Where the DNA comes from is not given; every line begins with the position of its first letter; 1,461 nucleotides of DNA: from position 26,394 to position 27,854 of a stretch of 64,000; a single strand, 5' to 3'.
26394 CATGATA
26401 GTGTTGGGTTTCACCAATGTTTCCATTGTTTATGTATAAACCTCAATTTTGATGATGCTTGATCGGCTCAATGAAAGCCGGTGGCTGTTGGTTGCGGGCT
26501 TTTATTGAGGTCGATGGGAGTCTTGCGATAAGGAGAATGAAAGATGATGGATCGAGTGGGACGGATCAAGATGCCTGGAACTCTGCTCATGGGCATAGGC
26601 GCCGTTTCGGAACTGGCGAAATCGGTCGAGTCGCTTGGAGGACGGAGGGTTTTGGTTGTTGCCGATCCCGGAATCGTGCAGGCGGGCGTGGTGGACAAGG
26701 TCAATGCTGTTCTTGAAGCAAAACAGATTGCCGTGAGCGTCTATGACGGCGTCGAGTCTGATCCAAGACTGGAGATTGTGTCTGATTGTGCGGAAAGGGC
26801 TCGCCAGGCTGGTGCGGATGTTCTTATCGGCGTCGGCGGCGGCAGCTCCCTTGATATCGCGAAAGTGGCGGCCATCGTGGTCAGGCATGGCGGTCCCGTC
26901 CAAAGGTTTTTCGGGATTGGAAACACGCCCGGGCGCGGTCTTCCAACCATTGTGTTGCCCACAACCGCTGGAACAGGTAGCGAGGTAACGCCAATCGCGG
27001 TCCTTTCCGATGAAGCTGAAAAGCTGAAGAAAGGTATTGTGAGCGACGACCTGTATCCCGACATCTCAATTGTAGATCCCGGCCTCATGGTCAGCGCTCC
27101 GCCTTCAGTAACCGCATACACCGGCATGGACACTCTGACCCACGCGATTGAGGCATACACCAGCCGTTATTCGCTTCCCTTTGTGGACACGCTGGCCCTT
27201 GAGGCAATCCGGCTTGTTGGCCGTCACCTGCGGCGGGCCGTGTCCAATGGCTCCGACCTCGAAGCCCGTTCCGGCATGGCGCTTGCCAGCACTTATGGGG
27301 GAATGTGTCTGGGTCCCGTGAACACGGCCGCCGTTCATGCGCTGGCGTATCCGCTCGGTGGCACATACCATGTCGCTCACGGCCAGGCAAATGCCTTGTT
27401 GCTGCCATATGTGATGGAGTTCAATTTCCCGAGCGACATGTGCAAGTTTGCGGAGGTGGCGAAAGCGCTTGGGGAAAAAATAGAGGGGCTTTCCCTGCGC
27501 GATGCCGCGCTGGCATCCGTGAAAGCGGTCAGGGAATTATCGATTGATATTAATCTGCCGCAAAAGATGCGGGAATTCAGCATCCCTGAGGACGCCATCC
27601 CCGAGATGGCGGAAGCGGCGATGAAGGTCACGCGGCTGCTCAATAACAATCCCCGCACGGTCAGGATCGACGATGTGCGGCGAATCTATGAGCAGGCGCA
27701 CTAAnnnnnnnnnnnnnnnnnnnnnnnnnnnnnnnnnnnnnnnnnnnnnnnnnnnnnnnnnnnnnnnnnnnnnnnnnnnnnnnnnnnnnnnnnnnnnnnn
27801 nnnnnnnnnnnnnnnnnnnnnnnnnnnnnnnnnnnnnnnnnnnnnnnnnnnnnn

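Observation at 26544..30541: LarA-like racemase inserted between lactaldehyde reductase-like ADH and aldehyde dehydrogenase, translationally coupled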

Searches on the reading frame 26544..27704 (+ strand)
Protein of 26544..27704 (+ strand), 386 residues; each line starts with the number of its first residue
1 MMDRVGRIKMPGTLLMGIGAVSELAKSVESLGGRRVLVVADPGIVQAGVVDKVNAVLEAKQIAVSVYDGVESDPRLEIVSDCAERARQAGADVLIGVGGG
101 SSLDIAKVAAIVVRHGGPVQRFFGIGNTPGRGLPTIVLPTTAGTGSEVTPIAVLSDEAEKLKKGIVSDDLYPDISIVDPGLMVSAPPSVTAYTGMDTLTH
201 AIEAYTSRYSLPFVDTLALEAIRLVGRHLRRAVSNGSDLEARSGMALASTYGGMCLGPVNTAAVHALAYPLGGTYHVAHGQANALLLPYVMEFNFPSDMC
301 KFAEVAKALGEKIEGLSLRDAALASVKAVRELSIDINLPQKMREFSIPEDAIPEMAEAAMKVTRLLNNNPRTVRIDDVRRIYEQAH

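Call 3: search_protein_families(library=pfam, proteins=[window:26544-27704:+], max_evalue=0.01)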
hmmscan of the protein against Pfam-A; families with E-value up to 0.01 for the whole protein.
window:26544-27704:+ (386 aa): 3 families
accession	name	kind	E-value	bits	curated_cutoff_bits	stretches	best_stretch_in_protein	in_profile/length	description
PF25137.1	ADH_Fe_C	-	3.5e-56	190.4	27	1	190-385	1-193/194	Fe-containing alcohol dehydrogenase family, C-terminal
PF00465.25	Fe-ADH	-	1.7e-50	171.3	31.3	1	11-179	1-168/168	Iron-containing alcohol dehydrogenase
PF13685.12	Fe-ADH_2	-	1.4e-13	51.5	28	1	17-111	3-95/149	Iron-containing alcohol dehydrogenase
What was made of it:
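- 26544..27704 (+): Iron-containing (group III) alcohol dehydrogenase, 386 aa. AGGAGA at 26531-26536 lies 7 nt before the ATG. Pfam Fe-ADH and ADH_Fe_C (call 3).
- Checked: The Fe-ADH is 26544-27704 (386 aa) and matches Pfam Fe-ADH and ADH_Fe_C (call 3).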

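Call 4: search_protein_families(library=ncbifam, proteins=[window:26544-27704:+], max_evalue=0.01)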
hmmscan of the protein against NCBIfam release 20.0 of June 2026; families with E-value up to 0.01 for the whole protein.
window:26544-27704:+ (386 aa): 18 families
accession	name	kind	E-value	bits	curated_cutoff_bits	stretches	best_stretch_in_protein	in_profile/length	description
NF053866.1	CholDhdGbsBBac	equivalog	1.1e-101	340.4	550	1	3-385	7-390/392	choline dehydrogenase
TIGR02638.1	lactal_redase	equivalog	3.2e-98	329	523.15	1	7-382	3-379/379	lactaldehyde reductase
NF050025.1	SulfAcetaldRedSarD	equivalog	1.3e-97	327.1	700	1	15-383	12-382/385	sulfoacetaldehyde reductase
NF041833.1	Fe_ADH_ErcA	equivalog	3.4e-97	326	550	1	14-385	11-381/382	alcohol dehydrogenase-like regulatory protein ErcA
NF007911.0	PRK10624.1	equivalog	6.7e-92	308.4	537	1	8-385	5-381/382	lactaldehyde reductase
NF058672.1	4HyButDHCUPNE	equivalog_domain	5.4e-75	252.9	500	1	14-385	10-377/378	4-hydroxybutyrate dehydrogenase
NF010378.0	PRK13805.1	equivalog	2.7e-74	250.5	951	1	8-385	459-863/872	bifunctional acetaldehyde-CoA/alcohol dehydrogenase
NF007363.0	PRK09860.1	equivalog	3.8e-73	246.8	581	1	11-384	9-381/383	L-threonine dehydrogenase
NF011998.0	PRK15454.1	equivalog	3.3e-67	226.9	556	1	3-385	19-394/395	ethanolamine utilization ethanol dehydrogenase EutG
TIGR03405.1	Phn_Fe-ADH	equivalog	8.5e-61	205.7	423.7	1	21-367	11-351/355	iron-containing alcohol dehydrogenase PsrA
TIGR04266.1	NDMA_methanol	equivalog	1.9e-49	168.6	625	1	14-343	19-352/420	NDMA-dependent methanol dehydrogenase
NF011717.0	PRK15138.1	equivalog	7.5e-26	91.1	645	1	9-385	7-386/387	alcohol dehydrogenase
NF041822.1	daptide_DH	equivalog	2.6e-20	72.6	300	1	34-243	1-217/363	daptide-type RiPP biosynthesis dehydogenase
NF006941.0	PRK09423.1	subfamily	4.7e-17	61.9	336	1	8-113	5-107/367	glycerol dehydrogenase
NF053832.1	GlycoaldRedHalo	equivalog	1.2e-13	51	550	1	9-205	6-180/363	glycolaldehyde reductase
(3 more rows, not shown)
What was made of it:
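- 26544..27704 (+): All NCBIfam equivalog models score below their cut-offs (call 4).
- On Lactaldehyde reductase FucO (for the ADH): The choline dehydrogenase and sulfoacetaldehyde reductase models score about the same (call 4).
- The ALDH scores best against alpha-ketoglutarate-semialdehyde and succinate-semialdehyde dehydrogenase models (call 4).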

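Call 70: search_solved_structures(query=window:26544-27704:+, max_evalue=1e-50)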
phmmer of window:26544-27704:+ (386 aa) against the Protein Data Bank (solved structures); distinct sequences matched with E-value up to 1e-50: 16.
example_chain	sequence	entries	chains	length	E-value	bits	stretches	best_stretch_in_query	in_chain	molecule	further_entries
8zrl_A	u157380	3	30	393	1.1e-85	291.2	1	8-384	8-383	NAD-dependent methanol dehydrogenase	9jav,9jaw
3bfj_A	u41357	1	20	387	5.9e-81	275.7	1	10-385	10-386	1,3-propanediol oxidoreductase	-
4fr2_A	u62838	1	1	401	2.5e-70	240.7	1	8-386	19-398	1,3-propanediol dehydrogenase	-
3owo_A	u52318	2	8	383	1.8e-69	237.9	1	12-374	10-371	Alcohol dehydrogenase 2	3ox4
5br4_A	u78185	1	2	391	2e-69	237.8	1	9-385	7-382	Lactaldehyde reductase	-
7qnj_AAA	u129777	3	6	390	2.3e-69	237.6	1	9-385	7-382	Lactaldehyde reductase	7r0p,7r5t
8zwd_B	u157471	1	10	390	3e-69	237.2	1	11-384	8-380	NAD(P)-dependent methanol dehydrogenase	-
2bi4_A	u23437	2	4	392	3e-69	237.1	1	7-385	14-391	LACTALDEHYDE REDUCTASE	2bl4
1rrm_A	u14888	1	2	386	3.2e-69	237.1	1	9-385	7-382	Lactaldehyde reductase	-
7qlq_AAA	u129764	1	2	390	4.2e-69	236.7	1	9-385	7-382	Lactaldehyde reductase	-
7qlg_AAA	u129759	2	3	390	1e-68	235.4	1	9-385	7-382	Lactaldehyde reductase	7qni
7qls_AAA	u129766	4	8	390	1.7e-68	234.7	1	9-385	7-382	Lactaldehyde reductase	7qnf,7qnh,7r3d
9ldl_C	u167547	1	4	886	3.1e-63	217.4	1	10-386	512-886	Aldehyde dehydrogenase family protein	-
3zdr_A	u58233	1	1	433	5.3e-55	190.3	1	9-385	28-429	ALCOHOL DEHYDROGENASE DOMAIN OF THE BIFUNCTIONAL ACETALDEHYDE DEHYDROGENASE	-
5yvm_A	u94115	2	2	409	1.5e-51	178.9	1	13-383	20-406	alcohol dehydrogenase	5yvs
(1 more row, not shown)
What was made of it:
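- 26544..27704 (+): Nearest PDB entries are methanol dehydrogenase 8zrl, DhaT 3bfj, then FucO (call 70).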
